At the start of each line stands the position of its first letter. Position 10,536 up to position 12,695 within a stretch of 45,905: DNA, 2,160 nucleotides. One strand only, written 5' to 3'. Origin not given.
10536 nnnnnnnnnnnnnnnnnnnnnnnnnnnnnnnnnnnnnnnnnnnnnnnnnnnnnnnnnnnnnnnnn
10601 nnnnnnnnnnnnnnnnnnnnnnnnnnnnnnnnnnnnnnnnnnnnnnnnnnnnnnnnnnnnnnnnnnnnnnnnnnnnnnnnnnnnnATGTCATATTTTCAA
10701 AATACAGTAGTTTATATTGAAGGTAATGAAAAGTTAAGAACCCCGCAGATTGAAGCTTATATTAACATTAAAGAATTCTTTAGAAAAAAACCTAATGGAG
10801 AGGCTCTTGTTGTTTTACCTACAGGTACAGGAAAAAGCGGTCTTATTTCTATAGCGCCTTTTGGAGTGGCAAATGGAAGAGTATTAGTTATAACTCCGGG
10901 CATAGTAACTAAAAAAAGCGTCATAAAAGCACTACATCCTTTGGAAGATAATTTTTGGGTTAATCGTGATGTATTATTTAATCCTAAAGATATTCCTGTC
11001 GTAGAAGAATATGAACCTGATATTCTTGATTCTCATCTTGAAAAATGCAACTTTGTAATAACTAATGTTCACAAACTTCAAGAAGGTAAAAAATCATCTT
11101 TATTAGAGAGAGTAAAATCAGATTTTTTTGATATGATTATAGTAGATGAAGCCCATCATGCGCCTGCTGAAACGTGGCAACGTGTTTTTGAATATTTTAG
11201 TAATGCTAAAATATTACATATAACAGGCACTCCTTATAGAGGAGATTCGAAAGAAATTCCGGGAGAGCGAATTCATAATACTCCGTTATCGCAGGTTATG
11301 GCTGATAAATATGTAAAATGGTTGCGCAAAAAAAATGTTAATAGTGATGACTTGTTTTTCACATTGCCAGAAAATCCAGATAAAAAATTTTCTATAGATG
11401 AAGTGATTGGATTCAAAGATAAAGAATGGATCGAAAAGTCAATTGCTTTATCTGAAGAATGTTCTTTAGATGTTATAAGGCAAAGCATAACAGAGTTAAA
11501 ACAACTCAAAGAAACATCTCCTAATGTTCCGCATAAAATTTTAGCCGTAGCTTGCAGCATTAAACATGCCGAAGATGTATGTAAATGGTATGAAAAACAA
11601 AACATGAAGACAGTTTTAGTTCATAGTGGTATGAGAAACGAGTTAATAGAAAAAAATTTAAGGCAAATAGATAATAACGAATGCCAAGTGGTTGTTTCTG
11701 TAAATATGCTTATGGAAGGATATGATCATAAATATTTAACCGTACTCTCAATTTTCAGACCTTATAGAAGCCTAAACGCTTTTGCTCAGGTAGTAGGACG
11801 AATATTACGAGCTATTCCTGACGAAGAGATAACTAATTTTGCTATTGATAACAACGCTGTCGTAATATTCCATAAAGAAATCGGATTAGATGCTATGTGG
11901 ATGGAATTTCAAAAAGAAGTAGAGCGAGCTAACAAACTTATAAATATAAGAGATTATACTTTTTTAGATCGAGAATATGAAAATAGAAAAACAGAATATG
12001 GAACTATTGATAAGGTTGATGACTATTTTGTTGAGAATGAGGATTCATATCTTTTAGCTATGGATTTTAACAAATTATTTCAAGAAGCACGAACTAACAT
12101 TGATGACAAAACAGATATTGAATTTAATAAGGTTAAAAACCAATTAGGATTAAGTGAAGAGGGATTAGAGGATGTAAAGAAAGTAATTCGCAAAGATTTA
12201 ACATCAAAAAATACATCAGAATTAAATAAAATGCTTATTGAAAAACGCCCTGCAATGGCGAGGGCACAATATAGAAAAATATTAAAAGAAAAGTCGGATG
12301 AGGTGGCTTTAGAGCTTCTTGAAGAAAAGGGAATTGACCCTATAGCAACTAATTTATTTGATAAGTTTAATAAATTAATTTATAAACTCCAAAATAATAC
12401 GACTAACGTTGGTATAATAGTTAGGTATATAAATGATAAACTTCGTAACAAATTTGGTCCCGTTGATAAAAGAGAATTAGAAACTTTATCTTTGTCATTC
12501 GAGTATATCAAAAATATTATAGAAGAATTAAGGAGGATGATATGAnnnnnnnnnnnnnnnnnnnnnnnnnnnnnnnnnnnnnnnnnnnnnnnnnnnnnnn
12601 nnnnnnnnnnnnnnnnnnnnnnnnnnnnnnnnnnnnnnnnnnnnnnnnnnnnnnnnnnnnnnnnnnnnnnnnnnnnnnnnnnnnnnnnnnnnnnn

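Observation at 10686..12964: SF2 helicase with an orphan C-terminal extension, coupled to an unknown 140-aa protein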

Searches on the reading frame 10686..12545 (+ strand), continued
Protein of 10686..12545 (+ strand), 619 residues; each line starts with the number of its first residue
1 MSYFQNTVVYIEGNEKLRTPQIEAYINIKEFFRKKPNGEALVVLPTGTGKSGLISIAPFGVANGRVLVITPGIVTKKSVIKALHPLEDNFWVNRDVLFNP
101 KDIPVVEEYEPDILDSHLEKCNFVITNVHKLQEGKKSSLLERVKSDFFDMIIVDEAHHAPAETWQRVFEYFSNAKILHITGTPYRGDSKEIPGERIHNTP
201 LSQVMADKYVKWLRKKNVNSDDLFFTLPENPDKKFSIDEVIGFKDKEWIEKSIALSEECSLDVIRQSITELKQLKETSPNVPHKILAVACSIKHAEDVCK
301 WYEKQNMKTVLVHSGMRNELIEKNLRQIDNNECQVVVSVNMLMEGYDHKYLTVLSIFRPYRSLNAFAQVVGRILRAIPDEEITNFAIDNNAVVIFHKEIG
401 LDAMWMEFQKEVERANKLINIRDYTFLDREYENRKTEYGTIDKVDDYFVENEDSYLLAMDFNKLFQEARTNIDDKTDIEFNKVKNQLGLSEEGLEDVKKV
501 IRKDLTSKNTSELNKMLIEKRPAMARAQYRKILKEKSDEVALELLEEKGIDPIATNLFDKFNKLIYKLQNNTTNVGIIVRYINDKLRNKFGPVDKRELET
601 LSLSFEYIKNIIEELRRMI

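Call 84: get_annotated_region(hit=H17, flank=6000)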
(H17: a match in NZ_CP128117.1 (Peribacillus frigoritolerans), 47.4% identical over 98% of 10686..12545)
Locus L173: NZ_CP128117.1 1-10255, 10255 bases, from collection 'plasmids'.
description: Peribacillus frigoritolerans strain LN4 plasmid unnamed, complete sequence
organism: Peribacillus frigoritolerans (NCBI taxid 450367)
taxonomy: Bacteria; Bacillota; Bacilli; Bacillales; Bacillaceae; Peribacillus; Peribacillus frigoritolerans
host: -; source: bacterial isolate,rhizosphere soil; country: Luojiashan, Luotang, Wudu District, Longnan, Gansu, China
typing (MOB-suite, as given by PLSDB): non-mobilizable
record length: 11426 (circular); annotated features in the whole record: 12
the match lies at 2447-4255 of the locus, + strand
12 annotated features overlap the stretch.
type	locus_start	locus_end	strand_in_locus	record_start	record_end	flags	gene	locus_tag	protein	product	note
CDS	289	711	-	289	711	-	-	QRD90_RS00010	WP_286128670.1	cytidine deaminase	-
CDS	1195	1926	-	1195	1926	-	-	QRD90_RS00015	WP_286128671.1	hypothetical protein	-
CDS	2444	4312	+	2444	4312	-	-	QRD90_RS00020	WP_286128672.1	DEAD/DEAH box helicase family protein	-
CDS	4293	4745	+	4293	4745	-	-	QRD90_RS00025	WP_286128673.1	hypothetical protein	-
CDS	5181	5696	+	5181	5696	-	-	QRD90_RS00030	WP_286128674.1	helix-turn-helix domain-containing protein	-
CDS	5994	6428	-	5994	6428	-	-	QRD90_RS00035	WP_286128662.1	hypothetical protein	-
CDS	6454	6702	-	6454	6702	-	-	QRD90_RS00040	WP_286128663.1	hypothetical protein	-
CDS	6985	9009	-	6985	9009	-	-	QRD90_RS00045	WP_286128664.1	pLS20_p028 family conjugation system transmembrane protein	-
CDS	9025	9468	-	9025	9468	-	-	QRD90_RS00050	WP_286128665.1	hypothetical protein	-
CDS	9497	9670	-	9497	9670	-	-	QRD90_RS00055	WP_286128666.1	hypothetical protein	-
CDS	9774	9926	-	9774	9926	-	-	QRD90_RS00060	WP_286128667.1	hypothetical protein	-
CDS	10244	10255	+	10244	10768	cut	-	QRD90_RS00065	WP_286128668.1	HTH domain-containing protein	-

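Call 87: search_protein_families(library=pfam, proteins=[L019:5821-7851:+, L019:8132-9466:+, L019:9467-11098:+, L008:5035-7140:+, L017:4279-5451:+, L020:8623-10704:+, L022:8249-10015:+, L007:8144-9133:+, L012:8134-8934:+, L003:7871-8224:+], max_evalue=0.001)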
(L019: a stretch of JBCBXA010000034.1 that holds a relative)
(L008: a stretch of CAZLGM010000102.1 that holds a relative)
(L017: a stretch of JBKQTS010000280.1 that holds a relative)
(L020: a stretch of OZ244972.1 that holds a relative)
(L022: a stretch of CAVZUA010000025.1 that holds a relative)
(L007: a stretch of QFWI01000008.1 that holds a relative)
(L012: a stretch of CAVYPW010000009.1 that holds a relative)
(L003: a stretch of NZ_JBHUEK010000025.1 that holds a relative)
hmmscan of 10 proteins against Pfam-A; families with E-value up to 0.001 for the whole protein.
L019:5821-7851:+ (676 aa): 5 families
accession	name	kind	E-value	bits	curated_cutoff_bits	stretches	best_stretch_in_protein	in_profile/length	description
PF04851.21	ResIII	-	1.3e-24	87.3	22.5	1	75-245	3-164/164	Type III restriction enzyme, res subunit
PF00271.37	Helicase_C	-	4.7e-13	49.8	23.5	1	331-434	6-109/110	Helicase conserved C-terminal domain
PF12728.13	HTH_17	-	1.4e-12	48.1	27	1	7-55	1-49/51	Helix-turn-helix domain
PF00270.35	DEAD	-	4.7e-09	36.6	26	1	89-246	9-162/167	DEAD/DEAH box helicase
PF18766.7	SWI2_SNF2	-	1.2e-05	25.5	26.7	1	179-270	90-185/221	SWI2/SNF2 ATPase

L019:8132-9466:+ (444 aa): 2 families
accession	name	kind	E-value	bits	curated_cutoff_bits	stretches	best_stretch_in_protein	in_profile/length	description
PF06114.19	Peptidase_M78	-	7.1e-08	32.7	22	1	71-174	19-122/123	IrrE N-terminal-like domain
PF01661.27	Macro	-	0.00011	22.6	22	0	307-416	6-116/118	Macro domain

L019:9467-11098:+ (543 aa): 3 families
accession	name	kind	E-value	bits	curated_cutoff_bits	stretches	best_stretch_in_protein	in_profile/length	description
PF00709.27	Adenylsucc_synt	-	4.6e-54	184.2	27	2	343-494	187-330/416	Adenylosuccinate synthetase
PF13238.12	AAA_18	-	4.4e-07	30.8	29.4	1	11-142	1-118/128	AAA domain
PF13671.12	AAA_33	-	5.3e-06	27.2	27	1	11-149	2-134/143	AAA domain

L008:5035-7140:+ (701 aa): 3 families
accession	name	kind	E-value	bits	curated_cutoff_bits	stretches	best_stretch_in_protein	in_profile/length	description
PF00270.35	DEAD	-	2.3e-27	96.2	26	1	22-192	2-166/167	DEAD/DEAH box helicase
PF04851.21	ResIII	-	1.3e-12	48.4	22.5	1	19-185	3-162/164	Type III restriction enzyme, res subunit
PF00271.37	Helicase_C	-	4.2e-12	46.7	23.5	1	238-337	15-109/110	Helicase conserved C-terminal domain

L017:4279-5451:+ (390 aa): 0 families

L020:8623-10704:+ (693 aa): 3 families
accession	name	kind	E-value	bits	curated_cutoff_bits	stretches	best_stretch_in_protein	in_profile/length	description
PF02534.20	T4SS-DNA_transf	-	6.9e-101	338.8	20.1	1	112-578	2-461/468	Type IV secretory system Conjugative DNA transfer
PF12696.13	TraG-D_C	-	2.9e-28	98.8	22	1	421-541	2-125/126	TraM recognition site of TraD and TraG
PF10412.15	TrwB_AAD_bind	-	4.1e-28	98.8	20.5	1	170-557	43-383/387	Type IV secretion-system coupling protein DNA-binding domain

L022:8249-10015:+ (588 aa): 1 family
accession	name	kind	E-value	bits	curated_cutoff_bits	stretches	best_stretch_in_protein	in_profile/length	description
PF01609.27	DDE_Tnp_1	-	1.6e-16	61.1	23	1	197-486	6-199/200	Transposase DDE domain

L007:8144-9133:+ (329 aa): 0 families

L012:8134-8934:+ (266 aa): 2 families
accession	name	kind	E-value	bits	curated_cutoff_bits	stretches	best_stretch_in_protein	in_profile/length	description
PF13365.12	Trypsin_2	-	7.7e-16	59.6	27.6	1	34-218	1-144/144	Trypsin-like peptidase domain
PF00089.32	Trypsin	-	3.3e-06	27.5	20.6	1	33-229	26-204/220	Trypsin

L003:7871-8224:+ (117 aa): 0 families

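Call 96: find_encoding_contigs(protein=P0357, flank=10000, max_places=4)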
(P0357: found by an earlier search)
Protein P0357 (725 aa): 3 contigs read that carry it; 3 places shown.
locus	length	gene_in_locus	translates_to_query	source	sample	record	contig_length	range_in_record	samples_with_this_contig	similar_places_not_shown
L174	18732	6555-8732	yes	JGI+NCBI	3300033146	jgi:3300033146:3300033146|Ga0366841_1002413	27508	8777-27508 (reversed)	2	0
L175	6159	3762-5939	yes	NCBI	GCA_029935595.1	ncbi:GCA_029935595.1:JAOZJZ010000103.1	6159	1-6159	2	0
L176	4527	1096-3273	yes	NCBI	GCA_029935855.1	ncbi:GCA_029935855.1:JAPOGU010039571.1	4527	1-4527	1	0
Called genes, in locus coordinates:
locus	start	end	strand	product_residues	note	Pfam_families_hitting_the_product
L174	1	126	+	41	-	?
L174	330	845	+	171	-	PF02572:CobA_CobO_BtuR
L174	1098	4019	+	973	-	PF00675:Peptidase_M16, PF05193:Peptidase_M16_C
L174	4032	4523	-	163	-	PF01467:CTP_transf_like, PF08218:Citrate_ly_lig (weak)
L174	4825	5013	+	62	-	-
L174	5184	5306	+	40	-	-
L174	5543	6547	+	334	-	PF00044:Gp_dh_N, PF02800:Gp_dh_C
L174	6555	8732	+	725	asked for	PF23139:OB_YrrC, PF14520:HHH_5, PF14490:HHH_RecD2, PF00580:UvrD-helicase (weak), PF13245:AAA_19, PF13604:AAA_30, PF18335:SH3_13, PF13538:UvrD_C_2, +6 more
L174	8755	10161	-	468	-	PF00512:HisKA, PF02518:HATPase_c, PF14501:HATPase_c_5 (faint)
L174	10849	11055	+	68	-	-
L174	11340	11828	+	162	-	PF13801:Metal_resist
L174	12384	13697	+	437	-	PF01077:NIR_SIR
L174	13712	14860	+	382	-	PF03460:NIR_SIR_ferr, PF01077:NIR_SIR, PF12838:Fer4_7 (weak)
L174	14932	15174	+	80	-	PF08679:DsrD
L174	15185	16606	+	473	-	PF01656:CbiA, PF13500:AAA_26, PF07685:GATase_3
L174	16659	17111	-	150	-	PF02085:Cytochrom_CIII, PF14522:Cytochrome_C7 (faint)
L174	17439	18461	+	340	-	PF12146:Hydrolase_4, PF00561:Abhydrolase_1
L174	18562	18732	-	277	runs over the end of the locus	-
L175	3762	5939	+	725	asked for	PF23139:OB_YrrC, PF14520:HHH_5, PF14490:HHH_RecD2, PF00580:UvrD-helicase (weak), PF13245:AAA_19, PF13604:AAA_30, PF18335:SH3_13, PF13538:UvrD_C_2, +6 more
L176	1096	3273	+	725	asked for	PF23139:OB_YrrC, PF14520:HHH_5, PF14490:HHH_RecD2, PF00580:UvrD-helicase (weak), PF13245:AAA_19, PF13604:AAA_30, PF18335:SH3_13, PF13538:UvrD_C_2, +6 more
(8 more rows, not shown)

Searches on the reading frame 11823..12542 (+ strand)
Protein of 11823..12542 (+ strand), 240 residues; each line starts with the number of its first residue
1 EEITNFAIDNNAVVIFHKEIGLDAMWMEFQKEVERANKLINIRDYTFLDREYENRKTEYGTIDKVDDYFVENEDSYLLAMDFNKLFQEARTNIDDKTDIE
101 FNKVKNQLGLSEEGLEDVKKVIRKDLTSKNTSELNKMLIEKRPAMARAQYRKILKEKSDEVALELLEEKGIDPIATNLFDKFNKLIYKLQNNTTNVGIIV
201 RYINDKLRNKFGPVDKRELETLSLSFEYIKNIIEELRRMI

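Call 64: predict_structure(alignment_id=A4)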
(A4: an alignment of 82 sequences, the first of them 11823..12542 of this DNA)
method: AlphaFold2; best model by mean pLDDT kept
length: 240 residues; sequences in the alignment: 82
mean_pLDDT: 78.5   pTM: 0.49
mean pLDDT of the five models: 78.5, 76.7, 75.8, 74.5, 72.4
residues with pLDDT >= 90: 80; 70-90: 94; 50-70: 36; < 50: 30
segments of 3 or more residues with pLDDT < 50: 1-5, 7-16, 63-75
pLDDT, mean of each block of 10 residues (from residue 1): 43 50 80 79 64 58 42 50 78 88 82 84 85 71 78 92 97 97 96 97 97 88 92 96
secondary structure, 60 per line:
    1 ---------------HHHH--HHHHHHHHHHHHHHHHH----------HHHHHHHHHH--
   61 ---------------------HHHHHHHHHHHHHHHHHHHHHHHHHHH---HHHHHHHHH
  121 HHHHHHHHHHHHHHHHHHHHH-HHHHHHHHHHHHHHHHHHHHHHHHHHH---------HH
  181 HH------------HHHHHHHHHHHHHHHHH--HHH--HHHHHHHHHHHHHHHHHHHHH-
elements in order: H16-19 H22-38 H49-58 H82-108 H112-141 H143-169 H179-182 H195-211 H219-239

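Call 67: fold_search(model_id=the predicted structure, library=pdb)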
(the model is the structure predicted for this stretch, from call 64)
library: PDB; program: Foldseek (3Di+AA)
matches with E <= 10: 49; with E <= 0.001: 0
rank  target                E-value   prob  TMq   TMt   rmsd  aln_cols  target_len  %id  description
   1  4bjn_F                1.8e+00  0.14  0.21  0.24  13.6       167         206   17  Crystal structure of the flax-rust effector AvrM-A (released 2013-10-16)
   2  9kq0_C                2.6e+00  0.08  0.19  0.20  23.7       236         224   10  Structure of TolQRA complex at pH 8.0 from E.coli (released 2026-03-04)
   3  9vvp_K                2.7e+00  0.11  0.21  0.09  25.2       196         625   15  Core proteins of the bacteriophage E1004 (released 2025-11-12)
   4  9vvp_I                2.9e+00  0.08  0.21  0.09  29.9       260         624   13  Core proteins of the bacteriophage E1004 (released 2025-11-12)
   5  4q9v_A                3.0e+00  0.05  0.15  0.18  21.5       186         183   15  Crystal structure of TIPE3 (released 2014-10-22)
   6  8q7n_A                3.4e+00  0.05  0.17  0.03  23.3       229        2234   12  cryo-EM structure of the human spliceosomal B complex protomer (tri-snRNP core region) (released 2024-01-24)
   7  9m9w_B                4.0e+00  0.03  0.15  0.14  21.0       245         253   13  The structure of THIK1-R92S (released 2026-03-18)
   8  6gy7_C                4.2e+00  0.07  0.17  0.13  29.7       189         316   10  Crystal structure of XaxB from Xenorhabdus nematophil (released 2018-07-25)
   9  3nz4_B                4.4e+00  0.05  0.15  0.07  20.6       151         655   16  Crystal Structure of a Taxus Phenylalanine Aminomutase (released 2011-03-23)
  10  8u7s_A                4.4e+00  0.04  0.17  0.05  27.3       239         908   15  SLC9C1 at pH 6 in presence of Na+ (released 2025-03-26)
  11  8q7x_A                4.4e+00  0.03  0.13  0.03  24.3       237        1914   13  Structure of the recycling U5 snRNP bound to chaperone CD2BP2 (State 4) (released 2024-04-17)
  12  9cjj_A                4.7e+00  0.02  0.13  0.04  20.5       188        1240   15  Cas12a:gRNA:DNA (Acidaminococcus sp.) with 0 RNA:DNA base pairs, structure 3 (released 2025-01-08)
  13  4bjn_D                5.5e+00  0.06  0.19  0.22  13.3       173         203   16  Crystal structure of the flax-rust effector AvrM-A (released 2013-10-16)
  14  8vch_A                5.5e+00  0.05  0.18  0.17  12.7       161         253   14  Voltage gated potassium ion channel Kv1.2 W366F, C-type inactivated (released 2024-07-10)
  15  9dtr_R                5.8e+00  0.33  0.21  0.50  19.9        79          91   16  Structure of the yeast post-catalytic P complex spliceosome at 2.3 Angstrom resolution (released 2024-12-25)
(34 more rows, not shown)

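Call 78: search_protein_families(library=pfam, proteins=[window:11823-12542:+], max_evalue=10)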
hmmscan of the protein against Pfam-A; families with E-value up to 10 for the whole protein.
window:11823-12542:+ (240 aa): 1 family
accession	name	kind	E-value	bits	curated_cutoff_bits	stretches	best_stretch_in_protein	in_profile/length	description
PF09018.17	Phage_Capsid_P3_N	-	0.14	11.9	25.3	1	142-200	17-77/263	P3 major capsid protein N-terminal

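Call 104: search_solved_structures(query=window:11823-12542:+, max_evalue=10)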
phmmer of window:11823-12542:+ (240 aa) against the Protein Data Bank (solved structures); distinct sequences matched with E-value up to 10: 11.
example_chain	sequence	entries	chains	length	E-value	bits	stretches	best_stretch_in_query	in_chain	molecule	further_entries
2hps_A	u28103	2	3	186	0.13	15.4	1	49-112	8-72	coelenterazine-binding protein with bound coelenterazine | Coelenterazine-binding protein ca-bound apo form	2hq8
9eke_A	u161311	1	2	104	0.19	14.8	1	72-136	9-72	Salivary anti-complement protein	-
5kx4_A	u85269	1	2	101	0.22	14.6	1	72-136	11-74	10.7 kDa salivary protein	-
9ekd_A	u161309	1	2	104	0.26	14.4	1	72-136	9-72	Salivary anti-complement protein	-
1fd9_A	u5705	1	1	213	0.26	14.4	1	75-142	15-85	PROTEIN (MACROPHAGE INFECTIVITY POTENTIATOR PROTEIN)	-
8ruo_A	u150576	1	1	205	0.27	14.3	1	75-142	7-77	Outer membrane protein MIP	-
8bjc_B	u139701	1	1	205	0.28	14.3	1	75-142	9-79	Peptidyl-prolyl cis-trans isomerase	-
8bjd_A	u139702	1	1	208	0.28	14.3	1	75-142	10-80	Peptidyl-prolyl cis-trans isomerase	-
2hcu_A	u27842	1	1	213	0.38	13.8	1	143-203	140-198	3-isopropylmalate dehydratase small subunit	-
8r39_C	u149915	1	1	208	0.5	13.5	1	106-142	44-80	Peptidyl-prolyl cis-trans isomerase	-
9ygm_La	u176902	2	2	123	0.57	13.3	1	72-155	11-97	60S ribosomal protein uL29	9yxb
